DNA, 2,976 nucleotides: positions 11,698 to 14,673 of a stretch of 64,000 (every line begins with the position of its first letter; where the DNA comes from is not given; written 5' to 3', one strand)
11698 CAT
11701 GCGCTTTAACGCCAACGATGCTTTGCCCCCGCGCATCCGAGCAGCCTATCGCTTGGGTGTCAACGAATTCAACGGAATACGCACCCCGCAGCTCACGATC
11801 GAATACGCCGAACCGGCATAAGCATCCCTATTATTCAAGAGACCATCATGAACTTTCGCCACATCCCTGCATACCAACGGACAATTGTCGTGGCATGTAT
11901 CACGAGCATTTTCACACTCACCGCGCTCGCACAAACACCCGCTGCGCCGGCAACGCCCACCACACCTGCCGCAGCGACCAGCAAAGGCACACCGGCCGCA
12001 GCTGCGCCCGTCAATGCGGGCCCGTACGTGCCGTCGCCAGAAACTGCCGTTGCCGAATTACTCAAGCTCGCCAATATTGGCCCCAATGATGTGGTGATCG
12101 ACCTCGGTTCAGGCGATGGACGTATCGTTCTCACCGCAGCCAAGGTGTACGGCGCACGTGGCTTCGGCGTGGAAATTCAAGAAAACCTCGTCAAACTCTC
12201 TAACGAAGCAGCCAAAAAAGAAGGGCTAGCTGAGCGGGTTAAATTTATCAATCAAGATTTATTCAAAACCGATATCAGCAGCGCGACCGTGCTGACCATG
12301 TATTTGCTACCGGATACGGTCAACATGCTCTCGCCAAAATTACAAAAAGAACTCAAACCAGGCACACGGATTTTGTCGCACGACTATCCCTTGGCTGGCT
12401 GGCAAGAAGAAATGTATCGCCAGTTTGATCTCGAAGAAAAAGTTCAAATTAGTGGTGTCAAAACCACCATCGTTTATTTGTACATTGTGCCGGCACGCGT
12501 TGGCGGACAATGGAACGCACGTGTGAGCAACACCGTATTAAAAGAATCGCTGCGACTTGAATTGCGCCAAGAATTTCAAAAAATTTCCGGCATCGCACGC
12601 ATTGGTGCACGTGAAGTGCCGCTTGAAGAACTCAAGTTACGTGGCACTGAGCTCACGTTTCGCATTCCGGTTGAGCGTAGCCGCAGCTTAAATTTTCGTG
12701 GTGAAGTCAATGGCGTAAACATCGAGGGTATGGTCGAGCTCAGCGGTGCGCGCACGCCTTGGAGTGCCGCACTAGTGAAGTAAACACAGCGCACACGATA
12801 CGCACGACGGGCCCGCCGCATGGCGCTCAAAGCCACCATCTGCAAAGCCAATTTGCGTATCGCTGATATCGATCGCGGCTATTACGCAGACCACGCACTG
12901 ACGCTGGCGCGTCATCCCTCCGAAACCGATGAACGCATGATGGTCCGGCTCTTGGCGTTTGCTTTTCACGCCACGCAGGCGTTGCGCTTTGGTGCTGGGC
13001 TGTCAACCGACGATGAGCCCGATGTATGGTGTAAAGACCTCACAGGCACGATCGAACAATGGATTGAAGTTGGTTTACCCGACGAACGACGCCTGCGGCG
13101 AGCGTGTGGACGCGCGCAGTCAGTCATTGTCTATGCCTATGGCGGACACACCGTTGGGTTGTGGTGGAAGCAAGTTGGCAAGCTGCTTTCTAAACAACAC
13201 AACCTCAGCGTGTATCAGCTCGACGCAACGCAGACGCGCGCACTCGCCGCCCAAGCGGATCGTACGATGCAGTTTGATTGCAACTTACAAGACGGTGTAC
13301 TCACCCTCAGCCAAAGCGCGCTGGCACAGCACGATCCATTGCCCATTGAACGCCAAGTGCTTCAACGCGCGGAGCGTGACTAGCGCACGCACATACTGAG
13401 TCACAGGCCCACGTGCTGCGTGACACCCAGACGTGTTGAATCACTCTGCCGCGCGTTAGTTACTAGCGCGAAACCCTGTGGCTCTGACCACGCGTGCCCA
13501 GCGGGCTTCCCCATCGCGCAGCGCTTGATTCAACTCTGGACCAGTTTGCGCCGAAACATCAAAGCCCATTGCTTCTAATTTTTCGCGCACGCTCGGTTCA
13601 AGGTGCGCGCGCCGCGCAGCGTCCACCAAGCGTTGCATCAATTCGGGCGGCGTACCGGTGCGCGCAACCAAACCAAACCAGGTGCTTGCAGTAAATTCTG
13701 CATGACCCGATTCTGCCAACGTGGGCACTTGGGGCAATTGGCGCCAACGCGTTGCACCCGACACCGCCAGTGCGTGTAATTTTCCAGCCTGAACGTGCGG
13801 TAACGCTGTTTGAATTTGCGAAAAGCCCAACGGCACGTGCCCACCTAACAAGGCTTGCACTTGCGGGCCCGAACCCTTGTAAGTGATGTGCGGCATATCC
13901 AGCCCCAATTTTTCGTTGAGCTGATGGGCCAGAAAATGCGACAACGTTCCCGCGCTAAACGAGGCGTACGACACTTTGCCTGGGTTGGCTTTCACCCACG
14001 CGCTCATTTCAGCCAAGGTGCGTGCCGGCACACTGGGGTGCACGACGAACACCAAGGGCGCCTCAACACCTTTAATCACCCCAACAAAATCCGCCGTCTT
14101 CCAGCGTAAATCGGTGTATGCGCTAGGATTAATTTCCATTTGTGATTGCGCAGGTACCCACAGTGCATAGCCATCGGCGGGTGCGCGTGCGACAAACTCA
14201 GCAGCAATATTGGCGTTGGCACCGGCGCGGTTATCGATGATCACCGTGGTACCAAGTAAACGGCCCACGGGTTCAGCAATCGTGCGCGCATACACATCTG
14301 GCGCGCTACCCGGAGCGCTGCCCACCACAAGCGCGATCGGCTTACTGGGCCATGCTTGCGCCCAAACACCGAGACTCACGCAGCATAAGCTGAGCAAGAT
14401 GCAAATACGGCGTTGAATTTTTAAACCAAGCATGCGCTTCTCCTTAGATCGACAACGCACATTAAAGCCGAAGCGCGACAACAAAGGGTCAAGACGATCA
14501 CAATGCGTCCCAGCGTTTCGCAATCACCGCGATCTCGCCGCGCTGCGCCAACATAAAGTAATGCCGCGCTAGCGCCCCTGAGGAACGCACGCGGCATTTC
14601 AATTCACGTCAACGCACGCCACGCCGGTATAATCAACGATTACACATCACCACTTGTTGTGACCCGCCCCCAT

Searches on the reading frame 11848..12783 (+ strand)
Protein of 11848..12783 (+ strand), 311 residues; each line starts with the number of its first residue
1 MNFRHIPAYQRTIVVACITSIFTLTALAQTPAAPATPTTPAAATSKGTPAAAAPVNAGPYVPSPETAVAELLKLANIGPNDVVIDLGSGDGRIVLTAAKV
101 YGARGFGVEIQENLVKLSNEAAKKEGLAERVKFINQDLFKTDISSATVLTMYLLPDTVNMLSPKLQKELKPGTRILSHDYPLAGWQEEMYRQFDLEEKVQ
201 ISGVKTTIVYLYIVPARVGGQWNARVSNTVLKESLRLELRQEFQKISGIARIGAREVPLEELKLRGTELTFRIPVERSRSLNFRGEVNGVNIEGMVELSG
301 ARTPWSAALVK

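Call 9: search_protein_families(library=pfam, proteins=[window:11848-12783:+])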
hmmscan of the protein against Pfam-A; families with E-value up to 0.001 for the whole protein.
window:11848-12783:+ (311 aa): 8 families
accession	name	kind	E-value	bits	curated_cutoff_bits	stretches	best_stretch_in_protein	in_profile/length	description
PF13847.12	Methyltransf_31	-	3.8e-10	40.1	27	1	79-185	3-117/145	Methyltransferase domain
PF08123.19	DOT1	-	1e-08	35.4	23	1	67-124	30-88/205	Histone methylation protein DOT1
PF13649.12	Methyltransf_25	-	4e-07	31.1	27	1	83-156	1-73/97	Methyltransferase domain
PF02353.26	CMAS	-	5.2e-05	23.1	27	1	71-137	54-120/273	Mycolic acid cyclopropane synthetase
PF06325.19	PrmA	-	8.3e-05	22.7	22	1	79-175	161-256/296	Ribosomal protein L11 methyltransferase (PrmA)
PF00398.26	RrnaAD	-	8.7e-05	22.2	24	1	67-145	18-92/263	Ribosomal RNA adenine dimethylase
PF08241.18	Methyltransf_11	-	0.00039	21.4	21.2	1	85-145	2-58/95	Methyltransferase domain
PF01135.25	PCMT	-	0.00074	19.8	20.3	0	53-137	48-132/210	Protein-L-isoaspartate(D-aspartate) O-methyltransferase (PCMT)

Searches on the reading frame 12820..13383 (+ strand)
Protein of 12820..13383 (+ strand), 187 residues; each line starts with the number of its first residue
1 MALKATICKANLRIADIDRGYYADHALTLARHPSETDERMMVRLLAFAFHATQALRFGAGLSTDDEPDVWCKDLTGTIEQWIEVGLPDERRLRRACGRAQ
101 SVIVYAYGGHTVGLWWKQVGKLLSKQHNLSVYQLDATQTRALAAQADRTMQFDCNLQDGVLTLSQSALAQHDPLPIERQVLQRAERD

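Call 9: search_protein_families(library=pfam, proteins=[window:12820-13383:+])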
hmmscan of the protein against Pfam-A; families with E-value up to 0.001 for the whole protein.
window:12820-13383:+ (187 aa): 1 family
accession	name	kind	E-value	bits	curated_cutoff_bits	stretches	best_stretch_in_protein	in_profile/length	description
PF07152.18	YaeQ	-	2.5e-72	242.6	25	1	1-166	1-165/173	YaeQ protein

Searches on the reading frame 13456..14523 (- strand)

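Call 9: search_protein_families(library=pfam, proteins=[window:13456-14523:-])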
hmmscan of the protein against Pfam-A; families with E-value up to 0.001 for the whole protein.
window:13456-14523:- (355 aa): 1 family
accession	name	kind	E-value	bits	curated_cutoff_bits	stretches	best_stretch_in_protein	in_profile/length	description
PF03401.19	TctC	-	6.3e-68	229.7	27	1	79-350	2-273/274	Tripartite tricarboxylate transporter family receptor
